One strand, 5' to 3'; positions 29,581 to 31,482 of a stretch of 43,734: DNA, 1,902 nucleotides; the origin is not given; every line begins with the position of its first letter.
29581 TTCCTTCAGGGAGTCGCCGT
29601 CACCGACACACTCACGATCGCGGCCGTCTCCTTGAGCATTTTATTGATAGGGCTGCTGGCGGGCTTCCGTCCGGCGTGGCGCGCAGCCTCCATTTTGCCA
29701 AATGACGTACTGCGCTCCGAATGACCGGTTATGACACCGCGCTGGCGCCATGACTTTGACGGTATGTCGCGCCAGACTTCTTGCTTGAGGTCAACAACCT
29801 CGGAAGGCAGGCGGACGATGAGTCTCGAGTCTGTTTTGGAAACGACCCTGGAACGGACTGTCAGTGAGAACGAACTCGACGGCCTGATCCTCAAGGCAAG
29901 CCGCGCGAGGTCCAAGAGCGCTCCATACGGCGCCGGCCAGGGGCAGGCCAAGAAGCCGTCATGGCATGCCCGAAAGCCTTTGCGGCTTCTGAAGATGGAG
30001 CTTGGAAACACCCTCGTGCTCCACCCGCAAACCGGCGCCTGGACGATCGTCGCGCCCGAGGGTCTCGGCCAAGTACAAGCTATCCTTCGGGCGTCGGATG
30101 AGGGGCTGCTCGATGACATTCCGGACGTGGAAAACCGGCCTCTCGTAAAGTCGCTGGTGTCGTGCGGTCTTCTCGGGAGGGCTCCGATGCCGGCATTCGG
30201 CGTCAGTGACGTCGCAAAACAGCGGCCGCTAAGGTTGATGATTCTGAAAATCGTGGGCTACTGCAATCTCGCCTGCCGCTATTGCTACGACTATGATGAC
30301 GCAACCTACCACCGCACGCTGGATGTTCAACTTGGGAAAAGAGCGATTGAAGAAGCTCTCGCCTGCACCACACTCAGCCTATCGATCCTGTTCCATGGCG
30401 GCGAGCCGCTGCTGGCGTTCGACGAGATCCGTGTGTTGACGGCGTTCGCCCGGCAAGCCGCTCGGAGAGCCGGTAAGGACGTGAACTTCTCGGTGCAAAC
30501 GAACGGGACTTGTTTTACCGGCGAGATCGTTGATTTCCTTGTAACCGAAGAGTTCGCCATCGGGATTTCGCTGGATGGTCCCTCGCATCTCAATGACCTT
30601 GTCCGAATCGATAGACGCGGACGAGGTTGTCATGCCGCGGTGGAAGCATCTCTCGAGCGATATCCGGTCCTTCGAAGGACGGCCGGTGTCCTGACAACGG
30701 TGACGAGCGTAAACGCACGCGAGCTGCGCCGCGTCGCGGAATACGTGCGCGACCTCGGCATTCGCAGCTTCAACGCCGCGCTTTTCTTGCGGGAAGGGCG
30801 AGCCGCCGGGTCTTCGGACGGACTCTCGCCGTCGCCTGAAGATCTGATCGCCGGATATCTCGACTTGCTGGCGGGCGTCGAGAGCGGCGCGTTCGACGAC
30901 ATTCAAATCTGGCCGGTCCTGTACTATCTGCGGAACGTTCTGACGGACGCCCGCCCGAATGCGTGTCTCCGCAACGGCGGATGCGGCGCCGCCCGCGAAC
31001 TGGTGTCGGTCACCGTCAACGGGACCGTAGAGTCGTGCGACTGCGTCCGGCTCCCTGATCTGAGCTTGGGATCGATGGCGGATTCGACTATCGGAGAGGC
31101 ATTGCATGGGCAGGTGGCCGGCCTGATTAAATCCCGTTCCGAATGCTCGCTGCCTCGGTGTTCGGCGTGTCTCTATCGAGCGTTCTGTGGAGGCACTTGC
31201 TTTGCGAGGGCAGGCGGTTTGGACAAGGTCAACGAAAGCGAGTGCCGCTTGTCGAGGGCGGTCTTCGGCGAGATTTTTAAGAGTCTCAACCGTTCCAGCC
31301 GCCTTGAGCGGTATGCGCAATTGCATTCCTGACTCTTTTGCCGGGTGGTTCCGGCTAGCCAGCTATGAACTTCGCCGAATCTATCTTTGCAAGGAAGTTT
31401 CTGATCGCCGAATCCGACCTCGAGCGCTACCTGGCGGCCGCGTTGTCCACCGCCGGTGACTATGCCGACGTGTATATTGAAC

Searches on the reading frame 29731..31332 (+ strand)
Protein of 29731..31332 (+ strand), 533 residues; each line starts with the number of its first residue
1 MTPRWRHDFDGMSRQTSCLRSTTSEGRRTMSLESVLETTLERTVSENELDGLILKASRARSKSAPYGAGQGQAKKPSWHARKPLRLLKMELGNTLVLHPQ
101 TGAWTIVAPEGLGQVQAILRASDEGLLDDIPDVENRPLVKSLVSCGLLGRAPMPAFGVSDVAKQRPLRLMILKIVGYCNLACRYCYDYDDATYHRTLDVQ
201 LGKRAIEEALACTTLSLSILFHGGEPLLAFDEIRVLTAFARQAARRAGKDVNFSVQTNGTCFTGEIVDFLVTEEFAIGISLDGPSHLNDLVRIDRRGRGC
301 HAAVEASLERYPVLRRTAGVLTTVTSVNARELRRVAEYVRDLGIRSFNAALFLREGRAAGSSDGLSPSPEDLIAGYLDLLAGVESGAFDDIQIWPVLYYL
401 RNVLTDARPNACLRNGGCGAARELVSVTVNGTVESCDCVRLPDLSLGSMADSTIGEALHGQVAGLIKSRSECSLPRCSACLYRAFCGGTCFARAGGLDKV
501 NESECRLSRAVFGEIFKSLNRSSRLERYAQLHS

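Call 5: search_protein_families(library=pfam, proteins=[window:29731-31332:+])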
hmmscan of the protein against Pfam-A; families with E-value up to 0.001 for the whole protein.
window:29731-31332:+ (533 aa): 3 families
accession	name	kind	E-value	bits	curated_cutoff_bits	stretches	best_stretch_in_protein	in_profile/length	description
PF04055.27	Radical_SAM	-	9.9e-12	45.8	29.5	1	174-336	3-163/166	Radical SAM superfamily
PF13353.11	Fer4_12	-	0.00011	23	22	1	175-255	12-91/137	4Fe-4S single cluster domain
PF13186.11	SPASM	-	0.00048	20.8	21.5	0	418-480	1-66/67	Iron-sulfur cluster-binding domain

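Call 7: search_protein_families(library=ncbifam, proteins=[window:29731-31332:+], max_evalue=0.01)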
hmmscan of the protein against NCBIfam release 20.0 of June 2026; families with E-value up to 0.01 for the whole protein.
window:29731-31332:+ (533 aa): 66 families (the best 25 are shown)
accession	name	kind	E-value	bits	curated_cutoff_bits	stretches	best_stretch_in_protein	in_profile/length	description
NF047865.1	rSAM_PapB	equivalog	8.3e-43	146.9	340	1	170-492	5-318/330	PapB family radical SAM/SPASM ranthipeptide maturase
TIGR03906.1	quino_hemo_SAM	equivalog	1.9e-35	122.4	453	1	138-317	63-247/467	quinohemoprotein amine dehydrogenase maturation protein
NF041298.1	rSAM_mat_DynA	equivalog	3.4e-34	118.4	450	1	171-494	4-325/356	dynobactin maturation radical SAM/SPASM protein DynA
TIGR03942.1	sulfatase_rSAM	equivalog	3.9e-34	118.3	349.45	1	174-494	7-328/363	anaerobic sulfatase maturase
TIGR04064.1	rSAM_nif11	equivalog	1.2e-33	116.6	518.7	1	162-512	72-426/459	nif11-like peptide radical SAM maturase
TIGR03974.1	rSAM_six_Cys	equivalog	4.1e-31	108.3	425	1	163-508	92-438/451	thioether cross-link-forming SCIFF peptide maturase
TIGR03978.1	rSAM_paired_1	equivalog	6.7e-31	107.5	370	1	169-521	84-453/466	His-Xaa-Ser system radical SAM maturase HxsB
NF041300.1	rSAM_mat_DarW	exception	4.9e-29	101.4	650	1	169-490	42-366/415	radical SAM/SPASM peptide maturase DarW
NF040492.1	not_ScfB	exception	8.4e-27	94.1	855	1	168-493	95-418/450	ScfB-related radical SAM/SPASM orphan maturase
NF041707.1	rSAM_YhhB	equivalog_domain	1e-26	93.8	445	1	170-365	4-206/369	cyclophane-forming radical SAM/SPASM peptide maturase YhhB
TIGR04068.1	rSAM_ocin_clost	equivalog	1e-24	87.2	500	1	165-304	81-225/462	Cys-rich peptide radical SAM maturase CcpM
NF010321.0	PRK13758.1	equivalog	1.6e-24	86.7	441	1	166-493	3-333/370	anaerobic sulfatase-maturase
NF010308.0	PRK13745.1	equivalog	8.2e-23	81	484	2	164-308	10-159/412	anaerobic sulfatase-maturation protein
TIGR04163.1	rSAM_cobopep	equivalog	5.4e-22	78.1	375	1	177-494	73-391/428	peptide-modifying radical SAM enzyme CbpB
TIGR04269.1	SAM_SPASM_FxsB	subfamily_domain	6e-22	78.2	370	1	168-489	2-332/363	FxsB family cyclophane-forming radical SAM/SPASM peptide maturase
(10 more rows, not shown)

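Call 24: find_related_loci(query=window:29731-31332:+, collection=genome_contigs, flank=10000)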
Query window:29731-31332:+ (533 aa) in genome_contigs; peptide patterns used: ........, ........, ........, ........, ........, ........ (x = any residue, [..] = any of these).
41 stretches matched a pattern, but none encodes a relative of the query by tblastn (E <= 1e-3).

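Call 25: find_homologous_proteins(query=window:29731-31332:+, max_evalue=1e-20)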
Query window:29731-31332:+ (533 aa): 83 proteins with E <= 1e-20 among 8000 candidates.
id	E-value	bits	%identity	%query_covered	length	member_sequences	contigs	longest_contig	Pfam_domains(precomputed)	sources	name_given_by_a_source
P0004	0.0e+0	1130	100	95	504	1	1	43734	PF04055.28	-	-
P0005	5.6e-242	822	71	97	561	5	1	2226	PF04055.28,PF13353.12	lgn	-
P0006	1.3e-231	788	71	94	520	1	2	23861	PF04055.28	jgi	jgi:uncharacterized protein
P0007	1.1e-149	517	50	86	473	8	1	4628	PF13186.12,PF04055.28,PF13353.12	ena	-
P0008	4.0e-147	509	49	86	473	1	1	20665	PF13186.12,PF04055.28,PF13353.12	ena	-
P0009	1.4e-145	504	49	85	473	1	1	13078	PF13186.12,PF04055.28,PF13353.12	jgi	jgi:uncharacterized protein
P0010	2.5e-144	500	50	85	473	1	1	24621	PF13186.12,PF04055.28,PF13353.12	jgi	jgi:uncharacterized protein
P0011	2.4e-143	496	49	87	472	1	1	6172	PF13186.12,PF04055.28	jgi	jgi:uncharacterized protein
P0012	3.1e-136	473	49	83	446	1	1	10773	PF13186.12,PF04055.28,PF13353.12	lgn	-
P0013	1.8e-135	470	49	86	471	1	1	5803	PF04055.28,PF13353.12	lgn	-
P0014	9.6e-135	468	47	84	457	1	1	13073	PF04055.28,PF13353.12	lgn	-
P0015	8.3e-132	458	46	86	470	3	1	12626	PF04055.28,PF13353.12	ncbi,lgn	-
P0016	1.0e-130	455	48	91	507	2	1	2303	PF13186.12,PF04055.28,PF13353.12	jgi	jgi:uncharacterized protein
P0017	4.9e-130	452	47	86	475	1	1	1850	PF13186.12,PF04055.28,PF13353.12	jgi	jgi:uncharacterized protein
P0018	3.1e-127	443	46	85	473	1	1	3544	PF04055.28,PF13353.12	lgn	-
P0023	4.5e-124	433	47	86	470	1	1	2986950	PF13186.12,PF04055.28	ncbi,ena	-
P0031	4.5e-118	413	44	85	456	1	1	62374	PF04055.28,PF13353.12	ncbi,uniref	ncbi:radical SAM protein [Sphingomonas sp.]|uniref:radical SAM protein n=1 Tax=Sphingomonas sp. TaxI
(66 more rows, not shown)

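Call 26: find_encoding_contigs(protein=P0010, flank=8000, max_places=2)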
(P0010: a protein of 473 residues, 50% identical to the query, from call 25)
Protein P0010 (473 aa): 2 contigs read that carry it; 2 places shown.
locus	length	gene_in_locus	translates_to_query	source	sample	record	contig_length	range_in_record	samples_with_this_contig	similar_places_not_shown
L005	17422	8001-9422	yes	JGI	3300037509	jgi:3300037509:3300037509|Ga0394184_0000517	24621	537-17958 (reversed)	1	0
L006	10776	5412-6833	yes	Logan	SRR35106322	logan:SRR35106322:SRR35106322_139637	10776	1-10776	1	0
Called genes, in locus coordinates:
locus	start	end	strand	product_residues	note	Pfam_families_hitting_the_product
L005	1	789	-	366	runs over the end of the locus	PF00144:Beta-lactamase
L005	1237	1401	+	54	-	-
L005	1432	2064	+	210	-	PF00578:AhpC-TSA, PF08534:Redoxin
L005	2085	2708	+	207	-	PF00578:AhpC-TSA, PF08534:Redoxin, PF00085:Thioredoxin (weak)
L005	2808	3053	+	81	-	-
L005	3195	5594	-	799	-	PF07676:PD40 (faint), PF26549:Tricorn_N, PF26550:Tricorn_2nd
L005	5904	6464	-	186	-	PF20226:DUF6585 (weak)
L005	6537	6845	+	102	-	-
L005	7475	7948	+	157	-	-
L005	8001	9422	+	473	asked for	PF04055:Radical_SAM, PF13353:Fer4_12 (weak), PF13186:SPASM (weak)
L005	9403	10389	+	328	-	PF03279:Lip_A_acyltrans (weak)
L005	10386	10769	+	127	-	-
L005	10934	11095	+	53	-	PF00550:PP-binding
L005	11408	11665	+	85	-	-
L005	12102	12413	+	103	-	-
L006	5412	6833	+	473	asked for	PF04055:Radical_SAM, PF13353:Fer4_12 (weak), PF13186:SPASM (weak)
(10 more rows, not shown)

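Call 27: find_encoding_contigs(protein=P0023, flank=8000, max_places=2)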
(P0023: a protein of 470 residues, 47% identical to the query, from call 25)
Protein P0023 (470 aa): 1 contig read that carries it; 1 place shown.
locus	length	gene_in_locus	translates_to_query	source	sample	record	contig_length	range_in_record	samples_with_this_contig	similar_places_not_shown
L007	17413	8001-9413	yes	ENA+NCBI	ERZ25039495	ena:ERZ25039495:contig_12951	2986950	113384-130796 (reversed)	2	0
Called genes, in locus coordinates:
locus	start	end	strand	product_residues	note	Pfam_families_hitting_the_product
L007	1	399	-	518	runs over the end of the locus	-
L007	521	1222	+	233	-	PF00392:GntR, PF07729:FCD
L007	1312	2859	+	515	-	PF01011:PQQ (faint), PF13360:PQQ_2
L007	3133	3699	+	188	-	-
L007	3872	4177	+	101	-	PF12966:AtpR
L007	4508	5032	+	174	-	PF07638:Sigma70_ECF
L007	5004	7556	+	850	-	PF13428:TPR_14 (faint), PF01636:APH (faint), PF00069:Pkinase, PF07714:PK_Tyr_Ser-Thr, PF13424:TPR_12 (faint), PF21033:RMD1-3 (faint), PF13432:TPR_16 (weak), PF07719:TPR_2 (weak), +4 more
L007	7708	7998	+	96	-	-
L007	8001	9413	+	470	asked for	PF04055:Radical_SAM, PF13186:SPASM (weak)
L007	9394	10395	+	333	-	PF03279:Lip_A_acyltrans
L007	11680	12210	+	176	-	-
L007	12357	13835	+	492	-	PF01555:N6_N4_Mtase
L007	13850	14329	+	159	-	PF05869:Dam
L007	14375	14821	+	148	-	-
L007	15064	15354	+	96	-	-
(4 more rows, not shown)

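Call 28: find_encoding_contigs(protein=P0031, flank=8000, max_places=2)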
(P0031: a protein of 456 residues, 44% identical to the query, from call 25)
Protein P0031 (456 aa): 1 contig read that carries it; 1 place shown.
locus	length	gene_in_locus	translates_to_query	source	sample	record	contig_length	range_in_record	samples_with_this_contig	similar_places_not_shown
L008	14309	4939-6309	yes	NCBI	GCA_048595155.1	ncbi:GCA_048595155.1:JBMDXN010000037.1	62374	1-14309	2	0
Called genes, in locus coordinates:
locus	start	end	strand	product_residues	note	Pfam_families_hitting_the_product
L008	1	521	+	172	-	?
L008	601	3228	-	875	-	PF02837:Glyco_hydro_2_N, PF22666:Glyco_hydro_2_N2, PF00703:Glyco_hydro_2, PF18565:Glyco_hydro2_C5 (faint), PF02836:Glyco_hydro_2_C, PF00754:F5_F8_type_C, PF22633:F5_F8_type_C_2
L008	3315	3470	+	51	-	-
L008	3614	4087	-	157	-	PF00034:Cytochrom_C (weak)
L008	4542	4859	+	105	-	-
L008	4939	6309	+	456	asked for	PF04055:Radical_SAM, PF13353:Fer4_12 (weak)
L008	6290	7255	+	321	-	PF03279:Lip_A_acyltrans (weak)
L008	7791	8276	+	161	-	-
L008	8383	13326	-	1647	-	PF13439:Glyco_transf_4, PF13579:Glyco_trans_4_4, PF20706:GT4-conflict, PF00534:Glycos_transf_1, PF13692:Glyco_trans_1_4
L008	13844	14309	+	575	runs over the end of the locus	PF03485:Arg_tRNA_synt_N, PF00750:tRNA-synt_1d, PF01406:tRNA-synt_1e (faint), PF09334:tRNA-synt_1g (faint), PF00133:tRNA-synt_1 (faint), PF01921:tRNA-synt_1f (weak), PF05746:DALR_1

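Call 32: find_related_loci(query=A2, collection=genome_contigs, flank=6000)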
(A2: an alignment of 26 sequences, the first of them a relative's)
Query A2 (504 aa) in genome_contigs; peptide patterns used: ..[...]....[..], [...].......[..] (x = any residue, [..] = any of these).
137 stretches matched a pattern; 91 encode a relative of the query (tblastn E <= 1e-3); the best 80 are kept; 80 distinct loci.
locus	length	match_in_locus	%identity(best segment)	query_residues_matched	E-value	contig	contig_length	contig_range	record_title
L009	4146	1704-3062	46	49-502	1e-128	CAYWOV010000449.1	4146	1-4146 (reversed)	MAG TPA_asm: uncultured Planctomycetaceae bacterium isolate binchicken_co3_535 genome assembly, contig: NODE_71867_lengt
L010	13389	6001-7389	44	39-501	8e-122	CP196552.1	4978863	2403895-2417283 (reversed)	MAG: Labrenzia sp. isolate RCC3390_5c chromosome, complete genome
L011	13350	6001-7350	46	49-501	6e-121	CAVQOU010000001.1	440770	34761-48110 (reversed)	MAG: uncultured Deinococcaceae bacterium isolate MFD01275.bin.2.38 genome assembly, contig: contig_51129, whole genome s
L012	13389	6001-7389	46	36-501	6e-119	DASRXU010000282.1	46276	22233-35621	MAG TPA_asm: Planctomycetaceae bacterium isolate SMAG_U12732 k141_4172953, whole genome shotgun sequence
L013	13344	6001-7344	47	54-501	3e-116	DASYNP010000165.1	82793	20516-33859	MAG TPA_asm: Planctomycetaceae bacterium isolate SMAG_U4406 k141_2622689, whole genome shotgun sequence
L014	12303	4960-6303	44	53-503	4e-116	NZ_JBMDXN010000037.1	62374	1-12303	MAG: Sphingomonas sp. isolate FBaRs1_54 FBaRs1_contig37, whole genome shotgun sequence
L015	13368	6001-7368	46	47-504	1e-115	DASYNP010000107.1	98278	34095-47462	MAG TPA_asm: Planctomycetaceae bacterium isolate SMAG_U4406 k141_3831127, whole genome shotgun sequence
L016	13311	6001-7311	47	65-501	1e-114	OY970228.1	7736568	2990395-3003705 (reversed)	MAG: uncultured Planctomycetaceae bacterium isolate MFD00731.bin.c.1 genome assembly, chromosome: 1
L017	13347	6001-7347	46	53-501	7e-113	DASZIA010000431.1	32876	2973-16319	MAG TPA_asm: Planctomycetaceae bacterium isolate SMAG_U6590 k141_3780655, whole genome shotgun sequence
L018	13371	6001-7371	45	47-502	2e-110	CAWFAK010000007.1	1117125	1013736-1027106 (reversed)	MAG: uncultured Planctomycetaceae bacterium isolate MFD00964.bin.2.177 genome assembly, contig: contig_28600, whole geno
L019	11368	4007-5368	38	48-500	7e-107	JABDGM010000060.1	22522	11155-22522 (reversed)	MAG: Planctomycetota bacterium isolate BWOrgHeat_Nextera33_MAG1 3300021012.a:Ga0206917_1103, whole genome shotgun sequen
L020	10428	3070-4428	46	49-502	4e-123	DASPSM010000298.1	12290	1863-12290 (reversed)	MAG TPA_asm: Planctomycetaceae bacterium isolate SMAG_U12251 k141_184791, whole genome shotgun sequence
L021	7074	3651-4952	41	66-500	1e-94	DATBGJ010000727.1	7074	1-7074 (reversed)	MAG TPA_asm: Thermoanaerobaculia bacterium isolate SMAG_U3834 k141_6471810, whole genome shotgun sequence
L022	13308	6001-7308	37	66-500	2e-93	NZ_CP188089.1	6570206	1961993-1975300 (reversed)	Mucilaginibacter sp. R-33 chromosome, complete genome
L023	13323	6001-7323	36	64-501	4e-86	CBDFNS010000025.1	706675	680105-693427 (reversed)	MAG: Candidatus Multivoradales bacterium isolate 83156f71-2328-4778-9225-0ad21d672fd8 genome assembly, contig: contig_24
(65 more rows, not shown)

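Call 51: search_solved_structures(query=window:29731-31332:+, max_evalue=0.00001)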
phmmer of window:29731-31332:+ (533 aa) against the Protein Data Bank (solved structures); distinct sequences matched with E-value up to 0.00001: 4.
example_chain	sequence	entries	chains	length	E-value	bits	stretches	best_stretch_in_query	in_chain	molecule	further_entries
5wgg_A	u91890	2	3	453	2.6e-22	82.1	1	139-497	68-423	Radical SAM domain protein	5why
9gm3_A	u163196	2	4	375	3.2e-21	78.5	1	167-324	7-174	ChlB radical SAM domain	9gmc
4k37_A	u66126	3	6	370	7.6e-18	67.4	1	166-491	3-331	Anaerobic sulfatase-maturating enzyme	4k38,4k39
4k36_A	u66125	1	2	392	9.2e-18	67.1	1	166-491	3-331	Anaerobic sulfatase-maturating enzyme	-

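Call 64: predict_structure(alignment_id=A2)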
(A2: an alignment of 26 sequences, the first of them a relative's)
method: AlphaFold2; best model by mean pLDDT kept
length: 504 residues; sequences in the alignment: 26
mean_pLDDT: 83.0   pTM: 0.82
mean pLDDT of the five models: 83.0, 83.0, 81.8, 81.1, 80.4
residues with pLDDT >= 90: 275; 70-90: 130; 50-70: 39; < 50: 60
segments of 3 or more residues with pLDDT < 50: 1-44, 124-134, 329-331
pLDDT, mean of each block of 10 residues (from residue 1): 38 39 41 32 60 92 94 91 92 88 88 90 48 65 86 62 79 98 95 90 98 98 95 97 97 95 85 94 95 94 98 96 65 74 98 98 95 77 64 86 84 86 94 88 82 83 79 91 97 95 89
secondary structure, 60 per line:
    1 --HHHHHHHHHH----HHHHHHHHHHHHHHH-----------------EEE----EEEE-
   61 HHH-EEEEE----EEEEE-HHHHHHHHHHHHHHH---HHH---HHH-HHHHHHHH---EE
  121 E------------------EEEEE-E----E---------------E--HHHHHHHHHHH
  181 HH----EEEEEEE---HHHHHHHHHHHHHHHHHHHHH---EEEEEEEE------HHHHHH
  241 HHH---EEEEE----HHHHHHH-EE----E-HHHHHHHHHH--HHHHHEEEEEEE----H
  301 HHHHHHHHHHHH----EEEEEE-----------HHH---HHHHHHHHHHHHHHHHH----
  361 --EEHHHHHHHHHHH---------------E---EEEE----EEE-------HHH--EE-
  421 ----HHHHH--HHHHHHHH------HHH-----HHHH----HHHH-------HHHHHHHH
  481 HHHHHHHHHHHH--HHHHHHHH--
elements in order: H3-12 H17-31 E49-51 E56-59 E65-69 E74-78 H80-94 H108-115 E119-121 E140-144 H170-182 E187-193 H197-217 E221-228 H235-243 E247-251 H256-262 H272-281 H284-288 E289-295 H300-312 E317-322 H340-356 H365-375 E395-398 E403-405 H425-429 H432-439 H454-457 H462-465 H473-492 H495-502

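Call 67: fold_search(model_id=the predicted structure, library=pdb)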
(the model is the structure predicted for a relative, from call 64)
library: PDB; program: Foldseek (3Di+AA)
matches with E <= 10: 1438; with E <= 0.001: 113
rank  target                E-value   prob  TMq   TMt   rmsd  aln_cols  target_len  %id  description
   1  5wgg_A                2.6e-25  1.00  0.66  0.74   6.4       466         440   20  Structural Insights into Thioether Bond Formation in the Biosynthesis of Sactipeptides (released 2017-07-26)
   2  5why_A                1.8e-24  1.00  0.62  0.74   5.9       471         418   21  Structural Insights into Thioether Bond Formation in the Biosynthesis of Sactipeptides (released 2017-07-26)
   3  5why_B                1.8e-23  1.00  0.64  0.76   5.3       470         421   19  Structural Insights into Thioether Bond Formation in the Biosynthesis of Sactipeptides (released 2017-07-26)
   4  4k36_A                1.6e-20  1.00  0.60  0.78   4.2       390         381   22  His6 tagged anSMEcpe with bound AdoMet (released 2013-05-08)
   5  4k37_B                3.6e-20  1.00  0.60  0.81   3.7       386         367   23  Native anSMEcpe with bound AdoMet (released 2013-05-08)
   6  4k36_B                5.1e-20  1.00  0.60  0.81   3.5       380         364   23  His6 tagged anSMEcpe with bound AdoMet (released 2013-05-08)
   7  4k37_A                8.5e-20  1.00  0.62  0.83   3.6       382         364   24  Native anSMEcpe with bound AdoMet (released 2013-05-08)
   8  4k39_A                1.2e-19  1.00  0.60  0.81   3.6       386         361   23  Native anSMEcpe with bound AdoMet and Cp18Cys peptide (released 2013-05-08)
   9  4k39_B                1.5e-19  1.00  0.60  0.83   3.5       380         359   23  Native anSMEcpe with bound AdoMet and Cp18Cys peptide (released 2013-05-08)
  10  4k38_B                2.2e-19  1.00  0.61  0.82   3.4       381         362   23  Native anSMEcpe with bound AdoMet and Kp18Cys peptide (released 2013-05-08)
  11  4k38_A                7.4e-19  1.00  0.61  0.81   3.8       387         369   22  Native anSMEcpe with bound AdoMet and Kp18Cys peptide (released 2013-05-08)
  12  9gm3_A                1.7e-18  1.00  0.60  0.78   3.7       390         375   22  Crystal structure of the complex formed between the radical SAM protein ChlB and the leader region of its precursor su (released 2025-06-25)
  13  9gm3_C                3.9e-18  1.00  0.59  0.78   3.7       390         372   22  Crystal structure of the complex formed between the radical SAM protein ChlB and the leader region of its precursor su (released 2025-06-25)
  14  9gmc_A                6.9e-18  1.00  0.59  0.78   3.7       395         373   21  Crystal structure of the complex formed between the radical SAM protein ChlB and the R3A mutant of ChlA (released 2025-06-25)
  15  9gmc_C                1.5e-17  1.00  0.60  0.80   3.6       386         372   20  Crystal structure of the complex formed between the radical SAM protein ChlB and the R3A mutant of ChlA (released 2025-06-25)
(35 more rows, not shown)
